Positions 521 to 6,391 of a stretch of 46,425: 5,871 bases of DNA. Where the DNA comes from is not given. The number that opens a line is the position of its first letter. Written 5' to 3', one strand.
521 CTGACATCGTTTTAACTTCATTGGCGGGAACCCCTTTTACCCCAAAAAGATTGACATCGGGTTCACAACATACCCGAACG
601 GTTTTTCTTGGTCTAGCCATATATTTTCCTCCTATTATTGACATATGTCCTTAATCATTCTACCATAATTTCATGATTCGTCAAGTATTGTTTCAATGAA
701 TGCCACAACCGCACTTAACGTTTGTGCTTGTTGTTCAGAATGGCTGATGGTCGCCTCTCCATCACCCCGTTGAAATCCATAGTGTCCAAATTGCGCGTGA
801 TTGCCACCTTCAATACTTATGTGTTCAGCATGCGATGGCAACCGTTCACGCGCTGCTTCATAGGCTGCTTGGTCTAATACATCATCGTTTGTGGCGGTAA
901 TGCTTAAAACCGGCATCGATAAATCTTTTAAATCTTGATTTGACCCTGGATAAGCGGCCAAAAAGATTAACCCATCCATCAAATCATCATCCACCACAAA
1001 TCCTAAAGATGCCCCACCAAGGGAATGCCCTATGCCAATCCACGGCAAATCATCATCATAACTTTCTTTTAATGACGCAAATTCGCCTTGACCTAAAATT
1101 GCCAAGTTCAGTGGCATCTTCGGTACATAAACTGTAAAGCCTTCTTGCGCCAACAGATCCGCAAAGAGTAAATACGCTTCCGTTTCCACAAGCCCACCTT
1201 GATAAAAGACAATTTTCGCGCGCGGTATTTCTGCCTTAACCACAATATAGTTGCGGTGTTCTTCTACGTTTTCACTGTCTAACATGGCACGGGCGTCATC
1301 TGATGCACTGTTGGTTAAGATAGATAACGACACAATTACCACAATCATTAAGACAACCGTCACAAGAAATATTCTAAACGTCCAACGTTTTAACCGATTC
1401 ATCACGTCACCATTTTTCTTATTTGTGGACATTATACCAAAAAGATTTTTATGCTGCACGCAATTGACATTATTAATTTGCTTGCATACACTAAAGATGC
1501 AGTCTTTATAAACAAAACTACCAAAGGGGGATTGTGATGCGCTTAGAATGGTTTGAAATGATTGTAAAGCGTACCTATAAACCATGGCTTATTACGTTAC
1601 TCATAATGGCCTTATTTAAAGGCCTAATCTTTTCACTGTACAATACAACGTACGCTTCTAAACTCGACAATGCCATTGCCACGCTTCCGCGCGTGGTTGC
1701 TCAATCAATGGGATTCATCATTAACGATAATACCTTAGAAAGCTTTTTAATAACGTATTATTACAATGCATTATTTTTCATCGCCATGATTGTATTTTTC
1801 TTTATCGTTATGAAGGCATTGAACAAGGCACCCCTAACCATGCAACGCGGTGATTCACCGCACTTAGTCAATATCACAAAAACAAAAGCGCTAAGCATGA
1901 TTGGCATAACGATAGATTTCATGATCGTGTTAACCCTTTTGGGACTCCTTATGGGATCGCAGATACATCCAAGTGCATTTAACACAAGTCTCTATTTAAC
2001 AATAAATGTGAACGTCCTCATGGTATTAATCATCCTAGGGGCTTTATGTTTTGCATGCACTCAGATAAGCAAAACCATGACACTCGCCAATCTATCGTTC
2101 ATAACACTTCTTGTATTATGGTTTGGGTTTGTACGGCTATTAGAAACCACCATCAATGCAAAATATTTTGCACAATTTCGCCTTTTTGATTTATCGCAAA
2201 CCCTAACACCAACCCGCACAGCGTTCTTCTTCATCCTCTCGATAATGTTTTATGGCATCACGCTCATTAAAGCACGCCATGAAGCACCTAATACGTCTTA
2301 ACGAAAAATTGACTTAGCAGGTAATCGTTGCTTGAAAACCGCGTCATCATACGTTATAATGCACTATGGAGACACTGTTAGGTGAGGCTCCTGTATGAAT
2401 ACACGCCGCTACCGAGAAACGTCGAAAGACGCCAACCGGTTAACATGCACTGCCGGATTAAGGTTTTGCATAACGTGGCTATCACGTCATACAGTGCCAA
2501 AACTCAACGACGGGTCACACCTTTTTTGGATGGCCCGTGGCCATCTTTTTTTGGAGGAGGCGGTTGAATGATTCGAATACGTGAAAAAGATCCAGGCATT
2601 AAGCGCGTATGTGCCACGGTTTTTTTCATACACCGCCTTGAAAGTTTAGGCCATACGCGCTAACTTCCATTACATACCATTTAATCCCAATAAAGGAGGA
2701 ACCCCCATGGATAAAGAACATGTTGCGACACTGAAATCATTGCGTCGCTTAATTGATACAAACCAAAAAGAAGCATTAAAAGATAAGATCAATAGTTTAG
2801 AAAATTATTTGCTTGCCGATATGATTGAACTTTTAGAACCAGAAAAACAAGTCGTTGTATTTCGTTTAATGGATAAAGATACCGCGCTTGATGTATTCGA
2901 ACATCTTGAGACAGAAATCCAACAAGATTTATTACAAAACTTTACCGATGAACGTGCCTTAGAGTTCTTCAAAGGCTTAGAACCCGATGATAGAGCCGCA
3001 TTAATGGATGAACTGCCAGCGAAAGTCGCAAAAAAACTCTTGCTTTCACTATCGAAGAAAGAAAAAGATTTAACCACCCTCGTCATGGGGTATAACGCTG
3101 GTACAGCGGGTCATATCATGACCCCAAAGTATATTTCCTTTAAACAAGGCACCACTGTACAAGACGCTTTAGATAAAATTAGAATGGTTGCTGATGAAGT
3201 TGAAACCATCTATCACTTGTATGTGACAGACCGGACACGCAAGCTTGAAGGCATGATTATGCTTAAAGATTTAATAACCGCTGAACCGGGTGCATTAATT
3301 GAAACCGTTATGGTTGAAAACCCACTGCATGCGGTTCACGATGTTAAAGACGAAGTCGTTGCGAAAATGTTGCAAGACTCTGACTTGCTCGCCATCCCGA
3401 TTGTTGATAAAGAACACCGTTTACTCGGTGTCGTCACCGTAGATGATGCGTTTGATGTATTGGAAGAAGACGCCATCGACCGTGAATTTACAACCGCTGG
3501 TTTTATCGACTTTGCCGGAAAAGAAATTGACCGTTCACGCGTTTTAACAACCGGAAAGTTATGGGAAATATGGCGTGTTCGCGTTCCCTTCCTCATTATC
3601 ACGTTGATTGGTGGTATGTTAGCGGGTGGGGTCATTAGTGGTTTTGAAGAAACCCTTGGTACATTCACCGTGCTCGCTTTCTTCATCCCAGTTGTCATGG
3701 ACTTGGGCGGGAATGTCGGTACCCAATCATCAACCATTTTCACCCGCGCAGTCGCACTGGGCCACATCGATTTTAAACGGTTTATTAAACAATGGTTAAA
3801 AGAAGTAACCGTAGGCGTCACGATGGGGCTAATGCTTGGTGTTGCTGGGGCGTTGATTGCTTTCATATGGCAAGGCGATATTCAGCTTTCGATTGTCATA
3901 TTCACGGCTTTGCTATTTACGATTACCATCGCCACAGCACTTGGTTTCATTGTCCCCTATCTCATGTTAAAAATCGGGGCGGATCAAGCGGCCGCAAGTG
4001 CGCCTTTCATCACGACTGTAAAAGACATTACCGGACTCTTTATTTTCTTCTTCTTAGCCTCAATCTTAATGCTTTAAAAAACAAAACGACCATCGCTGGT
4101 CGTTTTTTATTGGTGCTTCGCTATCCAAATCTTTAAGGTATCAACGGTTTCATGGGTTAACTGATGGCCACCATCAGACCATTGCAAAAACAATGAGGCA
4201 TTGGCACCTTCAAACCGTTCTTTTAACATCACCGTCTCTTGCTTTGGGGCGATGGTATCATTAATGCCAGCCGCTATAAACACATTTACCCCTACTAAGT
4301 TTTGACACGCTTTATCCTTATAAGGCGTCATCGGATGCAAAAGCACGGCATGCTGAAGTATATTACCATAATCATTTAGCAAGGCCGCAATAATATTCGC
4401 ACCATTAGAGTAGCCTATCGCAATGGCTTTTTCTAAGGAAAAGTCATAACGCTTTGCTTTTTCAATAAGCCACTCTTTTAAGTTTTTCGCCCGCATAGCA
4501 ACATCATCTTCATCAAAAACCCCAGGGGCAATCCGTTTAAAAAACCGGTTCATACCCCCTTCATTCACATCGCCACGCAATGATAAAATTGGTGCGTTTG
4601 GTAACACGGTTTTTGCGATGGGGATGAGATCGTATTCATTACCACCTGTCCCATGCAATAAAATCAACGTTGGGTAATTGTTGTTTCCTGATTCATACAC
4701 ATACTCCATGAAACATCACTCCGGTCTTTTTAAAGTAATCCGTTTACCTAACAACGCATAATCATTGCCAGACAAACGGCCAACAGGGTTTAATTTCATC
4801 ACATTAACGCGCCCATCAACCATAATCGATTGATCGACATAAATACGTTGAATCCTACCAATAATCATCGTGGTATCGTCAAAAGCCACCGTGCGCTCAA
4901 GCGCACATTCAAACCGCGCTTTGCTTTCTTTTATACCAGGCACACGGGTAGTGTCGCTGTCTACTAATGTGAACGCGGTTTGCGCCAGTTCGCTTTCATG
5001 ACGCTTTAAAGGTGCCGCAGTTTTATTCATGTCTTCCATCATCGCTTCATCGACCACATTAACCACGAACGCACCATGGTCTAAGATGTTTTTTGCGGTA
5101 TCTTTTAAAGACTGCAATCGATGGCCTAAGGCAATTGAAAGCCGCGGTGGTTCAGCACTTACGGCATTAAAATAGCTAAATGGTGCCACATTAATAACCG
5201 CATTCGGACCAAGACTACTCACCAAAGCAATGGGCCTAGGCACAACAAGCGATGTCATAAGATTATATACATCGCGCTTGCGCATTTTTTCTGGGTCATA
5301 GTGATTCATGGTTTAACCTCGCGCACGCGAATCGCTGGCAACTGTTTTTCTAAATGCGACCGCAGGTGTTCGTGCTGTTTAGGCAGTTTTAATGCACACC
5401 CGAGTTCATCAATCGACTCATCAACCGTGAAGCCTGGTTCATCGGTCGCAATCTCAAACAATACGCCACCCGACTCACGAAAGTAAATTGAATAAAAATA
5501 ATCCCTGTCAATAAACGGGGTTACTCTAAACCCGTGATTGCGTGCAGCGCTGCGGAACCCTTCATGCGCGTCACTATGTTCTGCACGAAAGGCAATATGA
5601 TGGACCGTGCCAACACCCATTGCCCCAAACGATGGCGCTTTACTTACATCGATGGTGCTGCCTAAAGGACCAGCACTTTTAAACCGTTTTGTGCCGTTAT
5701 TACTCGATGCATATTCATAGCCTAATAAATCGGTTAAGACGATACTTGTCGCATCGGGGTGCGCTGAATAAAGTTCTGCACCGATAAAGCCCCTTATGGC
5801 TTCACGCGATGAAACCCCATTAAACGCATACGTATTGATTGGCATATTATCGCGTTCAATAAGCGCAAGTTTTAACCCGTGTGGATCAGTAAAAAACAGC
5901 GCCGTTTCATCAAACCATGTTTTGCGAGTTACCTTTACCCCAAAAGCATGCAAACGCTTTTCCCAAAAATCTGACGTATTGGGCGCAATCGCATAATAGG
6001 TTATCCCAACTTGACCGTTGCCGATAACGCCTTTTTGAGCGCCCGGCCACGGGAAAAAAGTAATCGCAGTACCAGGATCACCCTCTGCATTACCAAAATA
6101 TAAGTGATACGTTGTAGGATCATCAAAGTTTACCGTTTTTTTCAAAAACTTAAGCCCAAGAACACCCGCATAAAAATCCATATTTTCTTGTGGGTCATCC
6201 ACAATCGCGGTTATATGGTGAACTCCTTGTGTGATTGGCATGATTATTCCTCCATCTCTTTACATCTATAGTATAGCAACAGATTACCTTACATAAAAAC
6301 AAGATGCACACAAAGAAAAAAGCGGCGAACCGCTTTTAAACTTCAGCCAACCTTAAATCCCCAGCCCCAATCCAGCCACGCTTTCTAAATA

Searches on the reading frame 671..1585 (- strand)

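Call 12: search_protein_families(library=pfam, proteins=[window:671-1585:-], max_evalue=0.0001)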
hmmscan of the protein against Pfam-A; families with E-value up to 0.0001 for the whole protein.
window:671-1585:- (304 aa): 2 families
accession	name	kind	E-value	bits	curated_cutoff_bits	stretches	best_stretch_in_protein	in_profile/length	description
PF12695.13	Abhydrolase_5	-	9.6e-52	175.5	27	1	125-286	2-163/164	Alpha/beta hydrolase family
PF12146.15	Hydrolase_4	-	6.5e-06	26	27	0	217-264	185-233/239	Serine aminopeptidase, S33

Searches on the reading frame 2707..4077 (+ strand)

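Call 12: search_protein_families(library=pfam, proteins=[window:2707-4077:+], max_evalue=0.0001)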
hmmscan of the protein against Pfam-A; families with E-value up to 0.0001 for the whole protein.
window:2707-4077:+ (456 aa): 3 families
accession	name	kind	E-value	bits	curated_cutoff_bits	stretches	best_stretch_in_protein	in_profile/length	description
PF01769.21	MgtE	-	1.6e-33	116.1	27.6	1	327-449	1-124/125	Divalent cation transporter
PF03448.22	MgtE_N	-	3.3e-21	76.1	25.9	1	36-130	6-100/102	MgtE intracellular N domain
PF00571.33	CBS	-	3.6e-13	50.1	24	1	135-192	2-54/57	CBS domain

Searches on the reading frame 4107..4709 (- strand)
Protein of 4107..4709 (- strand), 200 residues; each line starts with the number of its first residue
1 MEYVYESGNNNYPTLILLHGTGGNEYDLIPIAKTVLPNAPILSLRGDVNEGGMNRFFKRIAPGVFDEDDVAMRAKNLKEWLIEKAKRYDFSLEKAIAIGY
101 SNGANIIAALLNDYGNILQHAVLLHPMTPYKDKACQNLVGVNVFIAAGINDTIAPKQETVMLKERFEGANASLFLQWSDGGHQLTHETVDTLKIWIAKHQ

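Call 12: search_protein_families(library=pfam, proteins=[window:4107-4709:-], max_evalue=0.0001)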
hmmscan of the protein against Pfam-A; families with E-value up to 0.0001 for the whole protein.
window:4107-4709:- (200 aa): 1 family
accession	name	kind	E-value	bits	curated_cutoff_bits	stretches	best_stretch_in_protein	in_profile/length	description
PF01738.24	DLH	-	3.7e-05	23.8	21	1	79-177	82-180/217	Dienelactone hydrolase family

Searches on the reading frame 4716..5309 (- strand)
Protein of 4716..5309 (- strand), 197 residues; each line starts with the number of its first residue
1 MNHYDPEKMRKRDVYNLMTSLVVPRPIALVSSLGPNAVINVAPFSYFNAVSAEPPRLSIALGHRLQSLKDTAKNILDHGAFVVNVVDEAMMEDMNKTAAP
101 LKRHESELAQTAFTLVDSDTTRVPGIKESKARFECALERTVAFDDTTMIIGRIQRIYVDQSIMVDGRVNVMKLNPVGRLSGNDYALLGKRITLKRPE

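Call 12: search_protein_families(library=pfam, proteins=[window:4716-5309:-], max_evalue=0.0001)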
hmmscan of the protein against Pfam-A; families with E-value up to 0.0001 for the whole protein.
window:4716-5309:- (197 aa): 1 family
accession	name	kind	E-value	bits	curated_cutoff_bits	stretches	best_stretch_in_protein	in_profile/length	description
PF01613.24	Flavin_Reduct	-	2e-23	83.7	27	1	23-161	4-136/153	Flavin reductase like domain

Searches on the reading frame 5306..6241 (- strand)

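Call 12: search_protein_families(library=pfam, proteins=[window:5306-6241:-], max_evalue=0.0001)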
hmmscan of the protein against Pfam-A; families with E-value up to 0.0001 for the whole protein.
window:5306-6241:- (311 aa): 1 family
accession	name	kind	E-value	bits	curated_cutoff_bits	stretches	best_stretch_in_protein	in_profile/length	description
PF00903.31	Glyoxalase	-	2e-17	64.1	20.6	1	7-126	2-120/121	Glyoxalase/Bleomycin resistance protein/Dioxygenase superfamily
